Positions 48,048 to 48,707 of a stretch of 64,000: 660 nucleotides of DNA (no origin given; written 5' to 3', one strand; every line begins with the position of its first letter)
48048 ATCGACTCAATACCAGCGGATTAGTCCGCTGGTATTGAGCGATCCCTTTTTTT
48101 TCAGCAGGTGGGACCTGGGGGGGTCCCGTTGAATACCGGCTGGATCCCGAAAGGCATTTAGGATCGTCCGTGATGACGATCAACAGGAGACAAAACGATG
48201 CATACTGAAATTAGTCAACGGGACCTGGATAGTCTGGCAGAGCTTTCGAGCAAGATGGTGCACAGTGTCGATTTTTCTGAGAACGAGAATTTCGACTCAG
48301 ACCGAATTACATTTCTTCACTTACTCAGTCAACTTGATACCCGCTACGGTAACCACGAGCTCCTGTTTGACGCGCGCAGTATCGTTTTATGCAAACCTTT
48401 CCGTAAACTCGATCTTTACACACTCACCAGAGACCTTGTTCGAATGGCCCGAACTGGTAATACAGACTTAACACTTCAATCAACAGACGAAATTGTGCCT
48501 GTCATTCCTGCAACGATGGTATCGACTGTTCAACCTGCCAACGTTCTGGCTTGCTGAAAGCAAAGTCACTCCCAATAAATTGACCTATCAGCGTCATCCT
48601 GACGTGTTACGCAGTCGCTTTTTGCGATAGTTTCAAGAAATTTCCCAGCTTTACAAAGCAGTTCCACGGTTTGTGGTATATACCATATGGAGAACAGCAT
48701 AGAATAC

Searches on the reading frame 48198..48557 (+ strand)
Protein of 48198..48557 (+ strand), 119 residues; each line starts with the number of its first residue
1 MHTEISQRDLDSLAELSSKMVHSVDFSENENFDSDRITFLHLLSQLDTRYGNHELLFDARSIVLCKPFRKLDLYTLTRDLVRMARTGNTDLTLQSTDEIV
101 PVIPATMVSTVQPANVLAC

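Call 9: search_protein_families(library=pfam, proteins=[window:48198-48557:+], max_evalue=0.01)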
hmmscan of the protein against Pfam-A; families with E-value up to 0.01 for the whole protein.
window:48198-48557:+ (119 aa): 0 families

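Call 10: find_homologous_proteins(query=window:48198-48557:+, max_evalue=0.001)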
Query window:48198-48557:+ (119 aa): 6 proteins with E <= 0.001 among 8 candidates.
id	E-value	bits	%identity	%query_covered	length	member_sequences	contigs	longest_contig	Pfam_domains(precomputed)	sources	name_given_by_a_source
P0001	1.1e-70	252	100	100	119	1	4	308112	-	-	-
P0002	5.8e-62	224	89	100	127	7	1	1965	-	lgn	-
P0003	5.3e-37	144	56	100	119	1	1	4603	-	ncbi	ncbi:MAG: hypothetical protein ACR2QW_09915 [bacterium]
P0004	1.3e-34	137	57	100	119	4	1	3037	-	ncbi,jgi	ncbi:MAG: hypothetical protein P8Y12_08445 [Gammaproteobacteria bacterium]|jgi:hypothetical protein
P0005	3.6e-31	125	55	100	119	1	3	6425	-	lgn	-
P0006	2.4e-28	116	56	99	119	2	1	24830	-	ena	-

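Call 11: find_encoding_contigs(protein=P0002, flank=5000, max_places=4)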
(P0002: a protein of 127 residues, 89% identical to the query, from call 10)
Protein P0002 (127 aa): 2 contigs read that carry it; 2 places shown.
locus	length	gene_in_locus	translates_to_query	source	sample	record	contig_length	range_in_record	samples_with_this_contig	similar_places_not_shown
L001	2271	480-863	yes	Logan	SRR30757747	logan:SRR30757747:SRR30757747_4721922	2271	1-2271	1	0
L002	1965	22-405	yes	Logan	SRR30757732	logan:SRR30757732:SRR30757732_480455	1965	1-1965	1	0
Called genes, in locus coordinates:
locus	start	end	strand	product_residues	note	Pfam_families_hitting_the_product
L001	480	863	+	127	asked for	-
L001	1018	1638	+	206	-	PF19489:SLT_4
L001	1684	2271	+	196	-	?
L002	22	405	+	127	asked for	-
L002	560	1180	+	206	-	PF19489:SLT_4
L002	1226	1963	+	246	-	?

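Call 12: find_encoding_contigs(protein=P0003, flank=5000, max_places=4)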
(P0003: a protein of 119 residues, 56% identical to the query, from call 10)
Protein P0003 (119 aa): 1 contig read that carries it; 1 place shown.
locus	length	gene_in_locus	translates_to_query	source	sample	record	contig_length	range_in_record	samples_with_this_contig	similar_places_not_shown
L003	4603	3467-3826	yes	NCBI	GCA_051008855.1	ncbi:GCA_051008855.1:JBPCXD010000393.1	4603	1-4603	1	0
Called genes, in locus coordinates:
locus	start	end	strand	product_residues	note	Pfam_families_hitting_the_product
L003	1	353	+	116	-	PF04828:GFA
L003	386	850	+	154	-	PF03061:4HBT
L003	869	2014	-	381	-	PF05762:VWA_CoxE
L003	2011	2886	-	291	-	PF13191:AAA_16 (weak), PF07726:AAA_3 (faint), PF07728:AAA_5, PF00004:AAA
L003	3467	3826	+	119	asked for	-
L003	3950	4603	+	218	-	PF19489:SLT_4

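Call 13: find_encoding_contigs(protein=P0004, flank=5000, max_places=4)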
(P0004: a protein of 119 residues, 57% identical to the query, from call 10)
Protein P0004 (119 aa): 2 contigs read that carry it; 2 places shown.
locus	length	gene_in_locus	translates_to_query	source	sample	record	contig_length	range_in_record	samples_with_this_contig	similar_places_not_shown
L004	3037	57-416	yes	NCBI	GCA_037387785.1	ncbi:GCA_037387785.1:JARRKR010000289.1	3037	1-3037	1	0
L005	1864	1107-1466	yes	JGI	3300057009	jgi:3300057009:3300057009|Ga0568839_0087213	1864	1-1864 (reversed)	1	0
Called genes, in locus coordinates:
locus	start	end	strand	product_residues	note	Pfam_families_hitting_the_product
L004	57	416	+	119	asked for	-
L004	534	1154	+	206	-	PF19489:SLT_4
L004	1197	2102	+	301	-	PF01734:Patatin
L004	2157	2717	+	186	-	PF02798:GST_N (weak), PF13417:GST_N_3, PF13409:GST_N_2, PF17172:GST_N_4, PF10568:Tom37 (weak)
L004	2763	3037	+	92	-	?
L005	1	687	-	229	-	?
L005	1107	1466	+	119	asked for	-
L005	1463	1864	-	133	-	?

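Call 14: find_encoding_contigs(protein=P0005, flank=5000, max_places=4)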
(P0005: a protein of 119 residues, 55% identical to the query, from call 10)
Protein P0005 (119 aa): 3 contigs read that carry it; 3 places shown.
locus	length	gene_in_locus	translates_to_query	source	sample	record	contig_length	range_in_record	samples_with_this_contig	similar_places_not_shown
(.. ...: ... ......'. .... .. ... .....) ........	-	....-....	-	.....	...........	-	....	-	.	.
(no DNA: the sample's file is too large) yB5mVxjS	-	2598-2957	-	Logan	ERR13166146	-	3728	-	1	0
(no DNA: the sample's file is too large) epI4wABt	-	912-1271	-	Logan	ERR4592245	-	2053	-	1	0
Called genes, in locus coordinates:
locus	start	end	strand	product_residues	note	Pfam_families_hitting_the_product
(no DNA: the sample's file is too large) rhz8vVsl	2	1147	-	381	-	PF05762:VWA_CoxE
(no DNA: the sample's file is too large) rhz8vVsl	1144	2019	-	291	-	PF13191:AAA_16 (weak), PF07726:AAA_3 (faint), PF07728:AAA_5, PF13401:AAA_22 (faint), PF00004:AAA (weak)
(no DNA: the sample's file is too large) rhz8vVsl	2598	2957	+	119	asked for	-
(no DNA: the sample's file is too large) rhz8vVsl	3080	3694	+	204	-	PF19489:SLT_4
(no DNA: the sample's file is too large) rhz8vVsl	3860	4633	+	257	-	PF01734:Patatin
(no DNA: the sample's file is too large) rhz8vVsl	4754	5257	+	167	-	PF10568:Tom37 (weak), PF13417:GST_N_3, PF17172:GST_N_4 (weak)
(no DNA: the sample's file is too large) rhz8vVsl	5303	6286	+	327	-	PF25145:NfeD1b_N (faint), PF01343:Peptidase_S49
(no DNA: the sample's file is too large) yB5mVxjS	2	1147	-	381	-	PF05762:VWA_CoxE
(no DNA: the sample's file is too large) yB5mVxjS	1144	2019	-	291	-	PF13191:AAA_16 (weak), PF07726:AAA_3 (faint), PF07728:AAA_5, PF13401:AAA_22 (faint), PF00004:AAA (weak)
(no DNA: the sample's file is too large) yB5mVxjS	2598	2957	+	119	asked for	-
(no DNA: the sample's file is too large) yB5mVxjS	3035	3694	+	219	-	PF19489:SLT_4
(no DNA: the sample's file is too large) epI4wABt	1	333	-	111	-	?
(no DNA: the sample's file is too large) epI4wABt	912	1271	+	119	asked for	-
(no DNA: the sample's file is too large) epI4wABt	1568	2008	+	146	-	PF19489:SLT_4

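Call 15: find_encoding_contigs(protein=P0006, flank=5000, max_places=4)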
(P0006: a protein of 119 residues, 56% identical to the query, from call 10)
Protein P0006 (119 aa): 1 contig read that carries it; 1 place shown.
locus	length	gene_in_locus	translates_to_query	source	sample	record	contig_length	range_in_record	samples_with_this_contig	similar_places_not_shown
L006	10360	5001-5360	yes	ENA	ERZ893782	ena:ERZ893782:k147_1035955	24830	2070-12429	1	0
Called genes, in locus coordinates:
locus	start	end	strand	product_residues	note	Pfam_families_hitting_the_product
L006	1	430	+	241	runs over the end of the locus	PF12637:TSCPD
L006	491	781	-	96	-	-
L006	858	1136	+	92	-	-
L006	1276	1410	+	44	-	-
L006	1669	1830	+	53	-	-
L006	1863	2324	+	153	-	PF03061:4HBT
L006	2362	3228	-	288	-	PF05762:VWA_CoxE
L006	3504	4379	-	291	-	PF07724:AAA_2 (faint), PF13191:AAA_16 (faint), PF07726:AAA_3 (faint), PF07728:AAA_5, PF13401:AAA_22 (weak), PF00004:AAA (weak)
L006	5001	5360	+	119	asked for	-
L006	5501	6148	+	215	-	PF19489:SLT_4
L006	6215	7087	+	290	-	PF01734:Patatin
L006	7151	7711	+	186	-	PF02798:GST_N, PF13417:GST_N_3, PF13409:GST_N_2, PF17172:GST_N_4 (weak), PF10568:Tom37 (faint)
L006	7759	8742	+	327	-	PF25145:NfeD1b_N (weak), PF01343:Peptidase_S49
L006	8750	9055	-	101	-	-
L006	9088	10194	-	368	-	PF02746:MR_MLE_N, PF13378:MR_MLE_C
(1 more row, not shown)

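Call 43: search_protein_representatives(alignment_id=A6)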
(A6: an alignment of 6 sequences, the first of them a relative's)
Query: 6 sequences, 119 profile positions. Proteins with E-value up to 0.001 (for the whole library): 30; up to 1e-10: 17; up to 1e-30: 1. The best 30 are listed.
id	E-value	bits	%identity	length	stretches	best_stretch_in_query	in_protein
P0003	7.0e-60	216.6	-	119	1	1-119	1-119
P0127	5.1e-28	113.8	-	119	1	1-114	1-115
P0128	2.4e-22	95.5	-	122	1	1-107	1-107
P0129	5.9e-20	87.8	-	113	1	1-95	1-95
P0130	1.9e-18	82.9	-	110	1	1-92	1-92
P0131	3.4e-18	82.1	-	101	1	14-94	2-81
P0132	1.7e-17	79.9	-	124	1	2-96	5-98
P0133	4.4e-17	78.5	-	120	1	1-107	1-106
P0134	8.6e-17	77.6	-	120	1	4-89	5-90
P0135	4.9e-16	75.1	-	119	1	2-89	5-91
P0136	1.3e-15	73.8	-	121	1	1-99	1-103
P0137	2.9e-15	72.7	-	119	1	1-110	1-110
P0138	3.0e-15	72.6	-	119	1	1-114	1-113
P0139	6.9e-15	71.4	-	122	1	1-94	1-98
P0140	2.0e-13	66.8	-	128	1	5-85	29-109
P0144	6.3e-10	55.4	-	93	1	1-86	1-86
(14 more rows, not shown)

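Call 44: predict_structure(alignment_id=A6)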
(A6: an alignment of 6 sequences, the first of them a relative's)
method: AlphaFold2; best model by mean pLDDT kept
length: 119 residues; sequences in the alignment: 6
mean_pLDDT: 68.1   pTM: 0.56
mean pLDDT of the five models: 68.1, 67.7, 65.7, 61.7, 61.5
residues with pLDDT >= 90: 0; 70-90: 73; 50-70: 14; < 50: 32
segments of 3 or more residues with pLDDT < 50: 89-119
pLDDT, mean of each block of 10 residues (from residue 1): 71 84 64 81 84 78 82 84 64 38 42 42
secondary structure, 60 per line:
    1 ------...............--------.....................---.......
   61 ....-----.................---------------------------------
elements in order: H7-21 H30-50 H54-64 H70-86

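Call 51: fold_search(model_id=the predicted structure, library=pdb)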
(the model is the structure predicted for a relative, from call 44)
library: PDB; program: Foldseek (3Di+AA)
matches with E <= 10: 392; with E <= 0.001: 0
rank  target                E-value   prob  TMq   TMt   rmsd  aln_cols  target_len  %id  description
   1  6xn3_D                3.0e-01  0.95  0.46  0.42   4.1        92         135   11  Structure of the Lactococcus lactis Csm CTR_4:3 CRISPR-Cas Complex (released 2022-01-12)
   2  9m07                  3.8e-01  0.94  0.45  0.49   5.3        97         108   14  Histidine kinase QseE sensor domain of Salmonella Typhimurium SL1344 (released 2025-11-19)
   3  6dg6_C                5.5e-01  0.90  0.45  0.51   4.1        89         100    8  Structure of a de novo designed Interleukin-2/Interleukin-15 mimetic (released 2019-01-16)
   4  1orj_D                5.8e-01  0.90  0.48  0.46   5.4       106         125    8  FLAGELLAR EXPORT CHAPERONE (released 2003-09-16)
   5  6xn3_C                5.8e-01  0.84  0.48  0.43   4.7       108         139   11  Structure of the Lactococcus lactis Csm CTR_4:3 CRISPR-Cas Complex (released 2022-01-12)
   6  8dz8_G                5.8e-01  0.82  0.42  0.50   4.3        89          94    8  Neoleukin 4, a de novo designed IL-4 mimetic (released 2023-03-29)
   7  9g9h_C                6.2e-01  0.89  0.49  0.48   3.5        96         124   11  CryoEM structure of Enterococcus italicus Csm-crRNA-CTR1 complex bound to pNppA3 and AMPNPP (released 2025-01-29)
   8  1orj_C                6.9e-01  0.97  0.53  0.60   3.7        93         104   11  FLAGELLAR EXPORT CHAPERONE (released 2003-09-16)
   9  8do6_C                7.3e-01  0.82  0.47  0.50   3.9        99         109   12  The structure of S. epidermidis Cas10-Csm bound to target RNA (released 2023-06-21)
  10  6lea_A                7.7e-01  0.69  0.42  0.47   5.4       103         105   11  Structure of FliS chaperone in complex with flagellin and HP1076 (released 2020-05-13)
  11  2b0h_MODEL_1_A        7.7e-01  0.38  0.32  0.28   8.3       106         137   16  Solution structure of VBS3 fragment of talin (released 2006-01-17)
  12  9m08_C                8.1e-01  0.89  0.47  0.37   5.2        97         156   12  Structure of outer membrane lipoprotein QseG and histidine kinase QseE complex (released 2025-11-19)
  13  9g9f_B                9.5e-01  0.82  0.50  0.48   3.5        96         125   11  CryoEM structure of Enterococcus italicus Csm-crRNA-CTR complex bound to AMPNPP (released 2025-01-29)
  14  9g9g_B                9.5e-01  0.63  0.43  0.38   4.4        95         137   13  CryoEM structure of Enterococcus italicus Csm-crRNA-CTR1 complex (4.3) bound to AMPNPP (released 2025-01-29)
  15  6dg6_A                1.0e+00  0.63  0.40  0.46   4.7        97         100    8  Structure of a de novo designed Interleukin-2/Interleukin-15 mimetic (released 2019-01-16)
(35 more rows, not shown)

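Call 70: find_homologous_proteins(query=A13, max_evalue=0.001)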
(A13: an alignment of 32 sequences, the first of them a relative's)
Query A13 (32 sequences) (119 aa, profile of the alignment): 14 proteins with E <= 0.001 among 1429 candidates.
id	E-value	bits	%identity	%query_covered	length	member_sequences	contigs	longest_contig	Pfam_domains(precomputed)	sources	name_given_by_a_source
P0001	3.1e-36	142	100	100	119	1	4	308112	-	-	-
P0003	3.4e-35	138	56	100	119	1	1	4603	-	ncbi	ncbi:MAG: hypothetical protein ACR2QW_09915 [bacterium]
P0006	4.8e-34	135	56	99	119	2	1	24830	-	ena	-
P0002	9.8e-34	134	89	100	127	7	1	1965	-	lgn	-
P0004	2.2e-32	129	57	100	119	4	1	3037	-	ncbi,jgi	ncbi:MAG: hypothetical protein P8Y12_08445 [Gammaproteobacteria bacterium]|jgi:hypothetical protein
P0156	5.5e-31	125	54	100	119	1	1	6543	-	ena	-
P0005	1.4e-30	124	55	100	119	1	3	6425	-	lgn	-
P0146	4.6e-30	122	37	66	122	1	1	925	-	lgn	-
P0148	2.1e-29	120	33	67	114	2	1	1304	-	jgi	-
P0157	4.4e-28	116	30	97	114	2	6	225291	-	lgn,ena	-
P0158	2.2e-24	104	32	65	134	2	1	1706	-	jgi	-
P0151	2.4e-24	103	31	67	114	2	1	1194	-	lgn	-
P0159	1.5e-23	101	32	66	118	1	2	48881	-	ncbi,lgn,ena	-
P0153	1.8e-23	101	30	66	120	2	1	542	-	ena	-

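Call 71: find_encoding_contigs(protein=P0157, flank=4000, max_places=4)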
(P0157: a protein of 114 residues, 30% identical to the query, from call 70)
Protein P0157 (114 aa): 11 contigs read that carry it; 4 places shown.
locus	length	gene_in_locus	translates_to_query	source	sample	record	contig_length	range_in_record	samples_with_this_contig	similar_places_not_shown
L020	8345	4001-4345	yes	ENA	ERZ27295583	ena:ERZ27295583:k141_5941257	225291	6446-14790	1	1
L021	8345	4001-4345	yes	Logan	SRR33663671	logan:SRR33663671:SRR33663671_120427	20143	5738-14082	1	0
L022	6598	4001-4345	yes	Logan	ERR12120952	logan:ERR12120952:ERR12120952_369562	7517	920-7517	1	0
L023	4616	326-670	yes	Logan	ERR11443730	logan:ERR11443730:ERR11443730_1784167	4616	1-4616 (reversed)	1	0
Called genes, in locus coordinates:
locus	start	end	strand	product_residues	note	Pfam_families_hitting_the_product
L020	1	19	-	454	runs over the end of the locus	PF07719:TPR_2 (faint), PF13428:TPR_14 (faint)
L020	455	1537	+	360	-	PF02668:TauD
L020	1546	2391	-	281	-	PF00892:EamA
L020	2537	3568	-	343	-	PF00355:Rieske, PF00848:Ring_hydroxyl_A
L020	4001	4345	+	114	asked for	-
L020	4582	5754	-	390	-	PF00561:Abhydrolase_1, PF12146:Hydrolase_4, PF12697:Abhydrolase_6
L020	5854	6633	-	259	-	PF02574:S-methyl_trans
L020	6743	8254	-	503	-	PF00171:Aldedh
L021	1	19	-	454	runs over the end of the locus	PF07719:TPR_2 (faint), PF13428:TPR_14 (faint)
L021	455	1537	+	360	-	PF02668:TauD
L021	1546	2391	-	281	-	PF00892:EamA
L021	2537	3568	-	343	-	PF00355:Rieske, PF00848:Ring_hydroxyl_A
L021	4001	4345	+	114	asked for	-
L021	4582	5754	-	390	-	PF00561:Abhydrolase_1, PF12146:Hydrolase_4, PF12697:Abhydrolase_6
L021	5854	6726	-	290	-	PF02574:S-methyl_trans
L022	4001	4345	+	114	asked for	-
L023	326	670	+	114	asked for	-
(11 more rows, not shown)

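Call 82: search_protein_families(library=ncbifam, proteins=[P0001, P0134, P0144, P0157], max_evalue=1)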
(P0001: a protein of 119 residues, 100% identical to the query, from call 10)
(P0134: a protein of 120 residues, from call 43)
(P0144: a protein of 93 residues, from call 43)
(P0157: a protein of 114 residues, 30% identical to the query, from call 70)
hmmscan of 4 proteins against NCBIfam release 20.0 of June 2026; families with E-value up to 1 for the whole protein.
P0001 (119 aa): 0 families

P0134 (120 aa): 0 families

P0144 (93 aa): 1 family
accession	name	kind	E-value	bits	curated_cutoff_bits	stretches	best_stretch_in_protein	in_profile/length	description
NF004619.0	PRK05953.1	equivalog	0.068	12.6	278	1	63-83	17-37/208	precorrin-8X methylmutase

P0157 (114 aa): 0 families

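Call 83: search_solved_structures(query=A13, max_evalue=1)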
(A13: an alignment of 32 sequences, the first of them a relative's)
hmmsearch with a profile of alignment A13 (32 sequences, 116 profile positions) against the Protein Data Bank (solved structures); distinct sequences matched with E-value up to 1: 4.
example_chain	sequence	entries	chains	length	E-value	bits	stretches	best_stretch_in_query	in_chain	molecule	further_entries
1t3j_A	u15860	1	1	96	0.08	16.3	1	11-58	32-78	mitofusin 1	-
8jp0_A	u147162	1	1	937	0.3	14.4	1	21-89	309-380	Sodium/calcium exchanger 1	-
8sgi_A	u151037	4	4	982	0.35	14.2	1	21-77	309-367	Sodium/calcium exchanger 1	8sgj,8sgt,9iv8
9eho_II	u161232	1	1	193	0.89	12.9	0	31-71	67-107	40S ribosomal protein S7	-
